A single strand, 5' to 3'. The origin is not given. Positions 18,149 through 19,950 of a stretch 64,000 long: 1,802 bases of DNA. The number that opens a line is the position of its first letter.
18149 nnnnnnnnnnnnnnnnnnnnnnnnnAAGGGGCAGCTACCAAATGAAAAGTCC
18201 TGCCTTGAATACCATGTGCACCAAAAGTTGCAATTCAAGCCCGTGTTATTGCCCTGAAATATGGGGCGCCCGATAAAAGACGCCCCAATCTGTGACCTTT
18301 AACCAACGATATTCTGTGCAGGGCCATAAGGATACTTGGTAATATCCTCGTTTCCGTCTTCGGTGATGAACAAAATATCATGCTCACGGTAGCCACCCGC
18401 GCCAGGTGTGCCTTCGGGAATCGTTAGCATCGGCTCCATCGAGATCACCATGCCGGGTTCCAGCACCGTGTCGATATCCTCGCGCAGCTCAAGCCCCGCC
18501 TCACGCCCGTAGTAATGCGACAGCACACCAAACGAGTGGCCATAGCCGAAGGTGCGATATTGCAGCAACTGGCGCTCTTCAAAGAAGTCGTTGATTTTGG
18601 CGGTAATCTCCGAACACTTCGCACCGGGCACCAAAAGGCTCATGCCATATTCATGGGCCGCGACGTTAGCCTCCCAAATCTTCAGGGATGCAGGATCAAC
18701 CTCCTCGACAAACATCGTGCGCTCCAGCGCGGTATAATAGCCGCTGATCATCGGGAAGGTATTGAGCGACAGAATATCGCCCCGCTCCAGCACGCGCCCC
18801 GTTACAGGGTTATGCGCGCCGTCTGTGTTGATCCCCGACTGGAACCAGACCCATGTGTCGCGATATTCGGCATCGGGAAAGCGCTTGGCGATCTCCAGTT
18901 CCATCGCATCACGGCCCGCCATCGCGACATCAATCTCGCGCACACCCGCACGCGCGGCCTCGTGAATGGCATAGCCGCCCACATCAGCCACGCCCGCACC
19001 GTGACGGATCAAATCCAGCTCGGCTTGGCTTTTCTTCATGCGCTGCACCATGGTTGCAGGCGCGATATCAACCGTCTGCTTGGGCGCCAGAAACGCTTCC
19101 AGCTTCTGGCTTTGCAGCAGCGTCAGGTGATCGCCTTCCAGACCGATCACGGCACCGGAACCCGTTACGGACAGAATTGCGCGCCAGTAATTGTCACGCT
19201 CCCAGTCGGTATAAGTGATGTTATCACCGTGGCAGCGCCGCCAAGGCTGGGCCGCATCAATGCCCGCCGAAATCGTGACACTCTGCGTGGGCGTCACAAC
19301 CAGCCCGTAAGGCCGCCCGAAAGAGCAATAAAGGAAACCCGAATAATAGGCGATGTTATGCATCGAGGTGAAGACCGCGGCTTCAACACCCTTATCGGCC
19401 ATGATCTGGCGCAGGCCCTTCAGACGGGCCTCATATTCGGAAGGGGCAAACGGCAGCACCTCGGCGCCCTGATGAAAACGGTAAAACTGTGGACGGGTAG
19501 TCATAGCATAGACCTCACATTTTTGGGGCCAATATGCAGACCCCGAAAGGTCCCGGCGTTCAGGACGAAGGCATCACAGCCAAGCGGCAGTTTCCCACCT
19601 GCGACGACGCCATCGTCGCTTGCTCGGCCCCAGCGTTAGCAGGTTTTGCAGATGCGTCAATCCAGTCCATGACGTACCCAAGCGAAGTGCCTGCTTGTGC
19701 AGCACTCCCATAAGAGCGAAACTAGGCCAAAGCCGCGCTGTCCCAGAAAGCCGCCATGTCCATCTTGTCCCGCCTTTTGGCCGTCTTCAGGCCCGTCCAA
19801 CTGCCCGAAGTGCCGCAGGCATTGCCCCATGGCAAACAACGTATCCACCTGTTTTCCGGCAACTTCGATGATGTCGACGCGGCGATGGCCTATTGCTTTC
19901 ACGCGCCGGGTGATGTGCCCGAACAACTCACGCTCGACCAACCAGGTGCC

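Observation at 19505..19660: Candidate novel riboswitch upstream of creatinase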

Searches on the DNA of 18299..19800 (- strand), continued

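Call 35: search_with_rna_model(model_id=R1, sources=[L081, L082, L083, L084, L085, L086, L087, L088, L089, L090, L091, L092, L093, L094, L095, L096, L097, L098, L099, L100, L101, L102, L103, L104, L105, L106, L107, L108, L109, L110, L111, L112, L113, L114, L115, L116, L117, L118, L119, L120, L121, L122, L123, L124, L125, L126, L127, L128, L129, L130, L131, L132, L133, L134, L135, L136, L137, L138, L139, L140, L141, L142, L143, L144, L145, L146, L147, L148, L149, L150, L151, L152, L153, L154, L155, L156, L157, L158, L159, L160, L161, L162, L163, L164, L165, L166, L167, L168, L169, L170, L171, L172, L173, L174, L175, L176, L177, L178, L179, L180], max_evalue=1)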
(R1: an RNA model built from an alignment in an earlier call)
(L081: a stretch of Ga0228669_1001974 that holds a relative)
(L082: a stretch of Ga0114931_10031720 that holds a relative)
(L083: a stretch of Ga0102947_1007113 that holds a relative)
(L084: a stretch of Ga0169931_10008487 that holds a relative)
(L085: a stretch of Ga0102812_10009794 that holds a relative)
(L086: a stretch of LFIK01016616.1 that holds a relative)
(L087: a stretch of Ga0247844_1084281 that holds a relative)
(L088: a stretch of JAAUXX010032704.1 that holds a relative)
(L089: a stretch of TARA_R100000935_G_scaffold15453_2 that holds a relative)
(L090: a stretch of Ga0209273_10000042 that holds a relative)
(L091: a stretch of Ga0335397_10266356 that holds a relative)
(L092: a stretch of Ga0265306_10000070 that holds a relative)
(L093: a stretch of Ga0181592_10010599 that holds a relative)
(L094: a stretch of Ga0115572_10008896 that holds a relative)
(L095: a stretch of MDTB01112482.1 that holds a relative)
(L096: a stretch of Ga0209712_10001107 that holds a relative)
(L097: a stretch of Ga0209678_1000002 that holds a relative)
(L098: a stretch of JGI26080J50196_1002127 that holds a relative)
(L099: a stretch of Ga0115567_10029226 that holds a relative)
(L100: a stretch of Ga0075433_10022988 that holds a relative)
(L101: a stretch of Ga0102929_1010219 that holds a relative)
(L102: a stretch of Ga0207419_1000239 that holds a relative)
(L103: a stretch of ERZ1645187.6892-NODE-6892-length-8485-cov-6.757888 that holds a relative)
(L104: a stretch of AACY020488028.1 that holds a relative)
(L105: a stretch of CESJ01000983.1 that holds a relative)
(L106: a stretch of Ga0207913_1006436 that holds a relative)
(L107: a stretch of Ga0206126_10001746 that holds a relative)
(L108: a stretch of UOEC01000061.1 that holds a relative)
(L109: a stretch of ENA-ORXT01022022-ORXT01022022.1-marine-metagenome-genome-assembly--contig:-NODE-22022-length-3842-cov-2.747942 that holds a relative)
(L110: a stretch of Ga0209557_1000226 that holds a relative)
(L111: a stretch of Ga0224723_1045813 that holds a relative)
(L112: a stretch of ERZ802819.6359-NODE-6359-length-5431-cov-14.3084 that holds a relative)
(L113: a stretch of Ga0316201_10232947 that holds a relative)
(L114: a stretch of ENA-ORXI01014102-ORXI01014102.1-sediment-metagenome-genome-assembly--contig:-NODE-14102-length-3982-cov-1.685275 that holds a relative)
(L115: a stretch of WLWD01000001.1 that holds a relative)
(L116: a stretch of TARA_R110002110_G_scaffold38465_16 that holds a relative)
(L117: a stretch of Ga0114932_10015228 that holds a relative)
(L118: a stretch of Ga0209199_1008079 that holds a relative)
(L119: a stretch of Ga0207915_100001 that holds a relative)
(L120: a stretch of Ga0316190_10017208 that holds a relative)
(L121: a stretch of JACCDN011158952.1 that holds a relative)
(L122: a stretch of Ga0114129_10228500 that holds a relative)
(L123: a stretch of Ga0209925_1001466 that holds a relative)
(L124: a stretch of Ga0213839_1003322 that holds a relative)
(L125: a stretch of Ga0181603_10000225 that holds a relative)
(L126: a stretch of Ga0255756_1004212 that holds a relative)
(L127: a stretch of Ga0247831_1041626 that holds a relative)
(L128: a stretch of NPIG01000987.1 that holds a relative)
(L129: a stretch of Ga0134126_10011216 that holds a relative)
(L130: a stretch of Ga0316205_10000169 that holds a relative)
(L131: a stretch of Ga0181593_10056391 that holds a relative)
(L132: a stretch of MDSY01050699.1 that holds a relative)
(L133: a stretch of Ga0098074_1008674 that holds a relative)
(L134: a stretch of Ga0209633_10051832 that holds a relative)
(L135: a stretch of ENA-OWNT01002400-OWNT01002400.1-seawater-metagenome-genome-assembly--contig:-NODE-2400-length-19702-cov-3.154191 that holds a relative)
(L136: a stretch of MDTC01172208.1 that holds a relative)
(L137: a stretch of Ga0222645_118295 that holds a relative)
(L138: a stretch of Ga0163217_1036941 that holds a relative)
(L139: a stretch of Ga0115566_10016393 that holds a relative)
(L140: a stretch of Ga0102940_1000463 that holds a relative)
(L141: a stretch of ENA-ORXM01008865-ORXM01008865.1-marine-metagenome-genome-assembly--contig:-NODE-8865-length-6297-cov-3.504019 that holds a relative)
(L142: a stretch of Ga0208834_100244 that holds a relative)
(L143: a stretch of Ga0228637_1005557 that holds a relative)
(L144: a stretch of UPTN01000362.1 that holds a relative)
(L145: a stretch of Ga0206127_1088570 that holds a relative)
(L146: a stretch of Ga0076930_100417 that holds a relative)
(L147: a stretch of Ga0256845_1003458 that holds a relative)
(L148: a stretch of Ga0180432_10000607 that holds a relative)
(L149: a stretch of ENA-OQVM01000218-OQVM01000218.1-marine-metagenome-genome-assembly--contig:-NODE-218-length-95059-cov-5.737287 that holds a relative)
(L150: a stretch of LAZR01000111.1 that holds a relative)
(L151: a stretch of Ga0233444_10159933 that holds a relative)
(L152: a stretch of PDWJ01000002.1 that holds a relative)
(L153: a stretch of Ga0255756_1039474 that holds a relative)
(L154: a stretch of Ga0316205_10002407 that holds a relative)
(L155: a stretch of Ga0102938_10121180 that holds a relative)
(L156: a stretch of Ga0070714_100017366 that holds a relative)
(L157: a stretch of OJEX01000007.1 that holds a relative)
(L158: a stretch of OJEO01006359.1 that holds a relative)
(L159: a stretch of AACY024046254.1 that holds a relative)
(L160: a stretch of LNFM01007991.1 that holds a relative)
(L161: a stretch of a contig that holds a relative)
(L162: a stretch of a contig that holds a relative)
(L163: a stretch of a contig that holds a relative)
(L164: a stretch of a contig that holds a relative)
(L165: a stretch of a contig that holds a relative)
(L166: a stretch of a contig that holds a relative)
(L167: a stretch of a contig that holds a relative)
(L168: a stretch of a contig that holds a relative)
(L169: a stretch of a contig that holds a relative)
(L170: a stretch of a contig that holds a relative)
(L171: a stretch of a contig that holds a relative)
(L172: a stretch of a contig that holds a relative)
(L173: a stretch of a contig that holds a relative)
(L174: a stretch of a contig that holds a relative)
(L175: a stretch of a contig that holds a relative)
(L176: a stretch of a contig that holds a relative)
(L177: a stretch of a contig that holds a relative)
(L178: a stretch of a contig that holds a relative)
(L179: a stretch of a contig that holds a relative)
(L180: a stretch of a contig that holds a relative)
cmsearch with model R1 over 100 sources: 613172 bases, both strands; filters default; matches with E-value up to 1: 106.
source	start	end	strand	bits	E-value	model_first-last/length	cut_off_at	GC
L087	1275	1368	+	78.6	4.9e-17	1-87/87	no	0.67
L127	218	310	+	75.9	2.3e-16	1-87/87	no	0.62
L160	2471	2567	+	72.5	1.6e-15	1-87/87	no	0.72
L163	10088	10179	+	72.2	1.9e-15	1-87/87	no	0.65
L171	1106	1194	-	71.9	2.4e-15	1-87/87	no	0.62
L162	7673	7761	-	71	3.8e-15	1-87/87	no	0.61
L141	4432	4519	-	68.1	2e-14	1-87/87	no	0.66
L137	759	846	+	67.4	3e-14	1-87/87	no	0.64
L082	1729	1822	-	67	3.9e-14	1-87/87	no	0.69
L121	5451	5521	+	66.7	4.6e-14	1-87/87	no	0.7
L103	5375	5445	-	66.3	5.7e-14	1-87/87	no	0.72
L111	226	316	+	66.1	6.3e-14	1-87/87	no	0.79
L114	2450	2537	-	65.9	7.3e-14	1-87/87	no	0.58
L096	3793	3884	+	65.2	1.1e-13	1-87/87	no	0.58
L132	2577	2657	+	64.8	1.3e-13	1-87/87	no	0.49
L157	6640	6726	-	64.1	2e-13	1-87/87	no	0.59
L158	1145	1231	+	64.1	2e-13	1-87/87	no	0.59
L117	709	780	-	63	3.9e-13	1-87/87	no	0.69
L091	1295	1364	+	62.8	4.3e-13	1-87/87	no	0.66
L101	4254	4328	+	62.6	4.9e-13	1-87/87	no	0.65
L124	6724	6801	+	62.3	5.9e-13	1-87/87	no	0.71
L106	250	335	+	61.7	8e-13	1-87/87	no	0.65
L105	1267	1346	+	61.3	1e-12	1-87/87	no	0.55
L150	1891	1963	-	61.3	1e-12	1-87/87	no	0.66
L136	2310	2403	-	60.7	1.4e-12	1-87/87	no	0.59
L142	1423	1494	+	60.6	1.5e-12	1-87/87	no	0.62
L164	4675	4760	+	60.5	1.6e-12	1-87/87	no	0.55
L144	3123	3203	+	60.4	1.7e-12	1-87/87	no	0.58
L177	1322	1412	+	60.3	1.8e-12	1-87/87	no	0.64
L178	919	1009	+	60.3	1.8e-12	1-87/87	no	0.64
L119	2108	2180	-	60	2.2e-12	1-87/87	no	0.67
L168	6854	6926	-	60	2.2e-12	1-87/87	no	0.67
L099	1840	1931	-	59.7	2.5e-12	1-87/87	no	0.75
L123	4565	4639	-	59.4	2.9e-12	1-87/87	no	0.64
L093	2250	2338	+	58.7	4.5e-12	1-87/87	no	0.65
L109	1721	1800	+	58.6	4.8e-12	1-87/87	no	0.57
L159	129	211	+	58.4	5.2e-12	1-87/87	no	0.66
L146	6527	6597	-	58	6.9e-12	1-87/87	no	0.66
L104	100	189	-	57.9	7.1e-12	1-87/87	no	0.51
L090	2590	2670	+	57.9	7.3e-12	1-87/87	no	0.59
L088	543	625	-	57.9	7.4e-12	1-87/87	no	0.61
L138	2520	2591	-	57.8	7.6e-12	1-87/87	no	0.67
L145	812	891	-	57.6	8.5e-12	1-87/87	no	0.49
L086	3471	3555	+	57.5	9e-12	1-87/87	no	0.71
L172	431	507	-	57.2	1.1e-11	1-87/87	no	0.57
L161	2987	3057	+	57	1.2e-11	1-87/87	no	0.58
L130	3724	3796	-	56.9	1.3e-11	1-87/87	no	0.64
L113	132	221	-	56.4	1.7e-11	1-87/87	no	0.63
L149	5351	5423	-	56.2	1.9e-11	1-87/87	no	0.63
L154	36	114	-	55.9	2.3e-11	1-87/87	no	0.66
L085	5607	5686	-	54.8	4.4e-11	1-87/87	no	0.62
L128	10800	10893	-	54.5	5.2e-11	1-87/87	no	0.76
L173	3003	3083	-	54.4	5.5e-11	1-87/87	no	0.63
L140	6197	6270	+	54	6.6e-11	1-87/87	no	0.68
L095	2073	2164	-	54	6.7e-11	1-87/87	no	0.55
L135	3404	3482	-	54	6.7e-11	1-87/87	no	0.67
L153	231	312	+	53.6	8.7e-11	1-87/87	no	0.52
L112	2122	2203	+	53.3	1e-10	1-87/87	no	0.54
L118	87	167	-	53.2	1.1e-10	1-87/87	no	0.56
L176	3764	3832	+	52.8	1.3e-10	1-87/87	no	0.59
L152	4261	4332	+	52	2.1e-10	1-87/87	no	0.6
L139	4449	4527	-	52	2.1e-10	1-87/87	no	0.71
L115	1654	1732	+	51.8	2.4e-10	1-87/87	no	0.72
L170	4014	4091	-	51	3.7e-10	1-87/87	no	0.67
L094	7105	7176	+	51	3.8e-10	1-87/87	no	0.71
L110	2050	2134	-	50.8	4.2e-10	1-87/87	no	0.55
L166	1717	1788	+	50.8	4.2e-10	1-87/87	no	0.58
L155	1395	1466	-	50.7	4.6e-10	1-87/87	no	0.6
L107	979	1050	-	50.6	4.8e-10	1-87/87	no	0.62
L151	49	128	-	50.5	5e-10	1-87/87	no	0.55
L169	4941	5021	-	50.3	5.7e-10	1-87/87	no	0.57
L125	2133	2228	+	50.2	5.9e-10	1-87/87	no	0.56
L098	23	107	-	50.1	6.5e-10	1-87/87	no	0.52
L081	6101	6185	-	50.1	6.5e-10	1-87/87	no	0.52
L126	13297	13381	-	50.1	6.5e-10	1-87/87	no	0.52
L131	132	216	-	49.8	7.7e-10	1-87/87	no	0.53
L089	7289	7367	-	49.5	8.8e-10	1-87/87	no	0.53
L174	1365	1449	+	49.5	8.9e-10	1-87/87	no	0.54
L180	1549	1636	-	49.5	9e-10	1-87/87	no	0.59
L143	797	881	+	49.2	1.1e-09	1-87/87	no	0.54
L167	4630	4714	+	48.9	1.3e-09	1-87/87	no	0.52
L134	2295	2376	+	48.5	1.6e-09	1-87/87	no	0.62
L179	648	732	+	48.4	1.7e-09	1-87/87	no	0.53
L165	1279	1371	-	45.7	8e-09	1-87/87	no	0.78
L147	545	623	-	45.6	8.3e-09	1-87/87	no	0.62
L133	1882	1954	+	43.6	2.8e-08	1-87/87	no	0.77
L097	2028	2101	+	42.4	5.5e-08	1-87/87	no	0.58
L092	1233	1306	-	42.1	6.3e-08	1-87/87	no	0.58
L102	12935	13020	+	40.6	1.5e-07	1-87/87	no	0.67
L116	3640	3709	-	38.9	3.9e-07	1-87/87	no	0.66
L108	10345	10415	+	35.7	2.6e-06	1-87/87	no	0.51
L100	4507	4590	-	34.9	4e-06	1-87/87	no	0.65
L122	1481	1564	+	34.9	4e-06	1-87/87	no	0.65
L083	1606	1686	+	34.4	5.3e-06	1-87/87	no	0.72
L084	6840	6927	-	32.9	1.3e-05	1-87/87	no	0.62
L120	1231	1282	-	30.5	4.9e-05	11-78/87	no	0.62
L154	3009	3107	-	29.2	0.00011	1-87/87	no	0.64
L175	494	579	-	18.1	0.061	1-87/87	no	0.65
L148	1096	1164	+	15.3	0.31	1-87/87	no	0.67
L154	855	903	-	14.7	0.44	1-87/87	no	0.63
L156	2422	2500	+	14.6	0.46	11-78/87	no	0.68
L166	3225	3307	-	14.5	0.5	1-87/87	no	0.6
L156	3843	3915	+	14.5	0.51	1-87/87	no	0.67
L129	6641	6719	-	14.4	0.52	11-78/87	no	0.67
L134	108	202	-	14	0.66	1-87/87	no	0.56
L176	5275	5312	-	13.9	0.68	1-87/87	no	0.63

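Call 43: search_with_rna_model(model_id=R1, sources=[L201, L202, L203, L181, L182, L183, L184, L185, L186, L187, L188, L189, L190, L191, L192, L193, L194, L195, L196, L197, L198, L199, L200], max_evalue=1)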
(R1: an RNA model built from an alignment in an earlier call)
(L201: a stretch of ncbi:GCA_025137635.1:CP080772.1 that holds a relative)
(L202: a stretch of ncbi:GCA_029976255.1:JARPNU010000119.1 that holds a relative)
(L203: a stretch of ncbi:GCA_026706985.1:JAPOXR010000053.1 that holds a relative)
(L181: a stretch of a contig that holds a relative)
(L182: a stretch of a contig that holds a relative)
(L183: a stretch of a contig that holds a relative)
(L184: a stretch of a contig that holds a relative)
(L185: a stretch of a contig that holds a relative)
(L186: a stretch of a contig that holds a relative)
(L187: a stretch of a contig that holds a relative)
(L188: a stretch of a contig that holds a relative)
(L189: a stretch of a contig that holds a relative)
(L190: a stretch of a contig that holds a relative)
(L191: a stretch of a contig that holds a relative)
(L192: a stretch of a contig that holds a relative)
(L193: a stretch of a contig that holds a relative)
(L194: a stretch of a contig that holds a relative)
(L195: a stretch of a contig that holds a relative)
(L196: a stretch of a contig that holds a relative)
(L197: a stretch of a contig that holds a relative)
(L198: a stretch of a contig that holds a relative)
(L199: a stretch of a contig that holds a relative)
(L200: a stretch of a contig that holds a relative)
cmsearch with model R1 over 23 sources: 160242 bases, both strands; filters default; matches with E-value up to 1: 26.
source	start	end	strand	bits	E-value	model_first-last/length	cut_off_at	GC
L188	1189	1282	+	76.6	3.9e-17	1-87/87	no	0.72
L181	2804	2895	-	76.5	4.2e-17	1-87/87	no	0.73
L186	3841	3933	-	72.4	4.4e-16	1-87/87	no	0.72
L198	2314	2401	+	67.1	9.2e-15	1-87/87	no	0.6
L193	7502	7600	+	64.6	4e-14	1-87/87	no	0.69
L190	60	130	+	62.7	1.2e-13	1-87/87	no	0.72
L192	5486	5570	-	62.1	1.6e-13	1-87/87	no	0.69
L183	1475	1545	-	58.7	1.2e-12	1-87/87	no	0.73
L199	1562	1641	+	57.9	1.8e-12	1-87/87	no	0.61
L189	1203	1285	+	57.9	1.9e-12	1-87/87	no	0.61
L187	2574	2645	-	57.8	1.9e-12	1-87/87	no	0.74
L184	933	1018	-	57.6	2.2e-12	1-87/87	no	0.6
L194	4132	4212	-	57.6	2.3e-12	1-87/87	no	0.59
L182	2934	3018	+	54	1.8e-11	1-87/87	no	0.49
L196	1642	1718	-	52.7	3.7e-11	1-87/87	no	0.56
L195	114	198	-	49.4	2.5e-10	1-87/87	no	0.53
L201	5861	5942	+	47.3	8.3e-10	1-87/87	no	0.61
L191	4997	5074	+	45.4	2.5e-09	1-87/87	no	0.64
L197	2989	3072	+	38.8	1.1e-07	1-87/87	no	0.69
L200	764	816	-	18.4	0.014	11-78/87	no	0.72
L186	8867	8928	-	18.4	0.014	1-87/87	no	0.6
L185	679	767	+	15.1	0.094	1-87/87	no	0.7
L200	7573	7641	+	12.8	0.34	1-87/87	no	0.71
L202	5599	5755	+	12.7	0.36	1-87/87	no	0.62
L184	7756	7821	+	11.9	0.56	1-87/87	no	0.59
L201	8716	8789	-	11.8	0.63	1-87/87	no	0.55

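Call 49: build_rna_model(alignment_id=A2, structure=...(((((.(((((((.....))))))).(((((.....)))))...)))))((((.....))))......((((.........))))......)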
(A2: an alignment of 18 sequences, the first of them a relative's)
Model R2 built from alignment A2 (18 sequences, 94 columns); structure: as given.
model positions 89; base pairs 25; branch points 3; effective number of sequences 1.42; information 0.64 bits per position. Calibrated on 0.2 Mb of random sequence (short: E-values are rough).
structure used (alignment columns):
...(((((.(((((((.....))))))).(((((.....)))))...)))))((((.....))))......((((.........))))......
